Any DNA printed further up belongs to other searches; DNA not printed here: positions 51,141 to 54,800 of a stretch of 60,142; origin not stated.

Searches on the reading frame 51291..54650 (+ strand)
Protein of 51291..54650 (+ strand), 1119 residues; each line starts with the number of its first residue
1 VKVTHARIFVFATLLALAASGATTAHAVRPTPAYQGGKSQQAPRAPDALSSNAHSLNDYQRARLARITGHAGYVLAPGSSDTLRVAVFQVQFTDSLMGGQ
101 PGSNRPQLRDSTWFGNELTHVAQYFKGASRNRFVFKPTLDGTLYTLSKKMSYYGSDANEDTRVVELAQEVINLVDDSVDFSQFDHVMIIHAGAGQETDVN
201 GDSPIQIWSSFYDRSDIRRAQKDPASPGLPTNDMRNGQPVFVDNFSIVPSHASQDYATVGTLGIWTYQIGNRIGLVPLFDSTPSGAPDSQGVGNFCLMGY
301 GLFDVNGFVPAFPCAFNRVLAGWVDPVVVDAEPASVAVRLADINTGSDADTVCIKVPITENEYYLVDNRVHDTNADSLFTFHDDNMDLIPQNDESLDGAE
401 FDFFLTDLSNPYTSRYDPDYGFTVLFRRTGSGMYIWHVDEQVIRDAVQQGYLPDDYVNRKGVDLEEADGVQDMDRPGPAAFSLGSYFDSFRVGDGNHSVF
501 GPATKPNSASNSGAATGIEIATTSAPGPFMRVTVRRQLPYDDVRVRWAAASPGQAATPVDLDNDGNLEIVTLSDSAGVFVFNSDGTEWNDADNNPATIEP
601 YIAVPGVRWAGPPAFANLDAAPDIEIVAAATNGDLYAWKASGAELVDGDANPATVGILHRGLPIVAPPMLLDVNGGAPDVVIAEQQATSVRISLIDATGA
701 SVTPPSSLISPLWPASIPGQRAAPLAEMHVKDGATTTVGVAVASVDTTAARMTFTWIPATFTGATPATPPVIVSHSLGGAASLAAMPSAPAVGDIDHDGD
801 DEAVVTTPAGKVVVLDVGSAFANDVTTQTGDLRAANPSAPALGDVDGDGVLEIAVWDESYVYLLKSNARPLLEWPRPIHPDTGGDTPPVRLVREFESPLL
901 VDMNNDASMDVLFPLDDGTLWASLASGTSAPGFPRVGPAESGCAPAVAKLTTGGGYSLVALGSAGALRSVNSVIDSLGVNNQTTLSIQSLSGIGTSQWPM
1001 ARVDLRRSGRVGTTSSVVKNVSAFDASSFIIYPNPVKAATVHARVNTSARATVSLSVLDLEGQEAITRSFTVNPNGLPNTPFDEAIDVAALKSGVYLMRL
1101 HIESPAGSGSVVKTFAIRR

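Call 27: search_protein_families(library=pfam, proteins=[window:51291-54650:+], max_evalue=0.0001)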
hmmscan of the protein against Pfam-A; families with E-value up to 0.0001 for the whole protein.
window:51291-54650:+ (1119 aa): 3 families
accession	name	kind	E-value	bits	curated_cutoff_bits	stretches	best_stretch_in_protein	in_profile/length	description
PF13517.12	FG-GAP_3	-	8.3e-08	33.2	26.9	0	794-855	1-61/61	FG-GAP-like repeat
PF18962.6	Por_Secre_tail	-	1.3e-06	29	27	1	1031-1103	1-65/75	Secretion system C-terminal sorting domain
PF01839.29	FG-GAP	-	4.8e-05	23.6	22.1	0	787-814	2-36/37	FG-GAP repeat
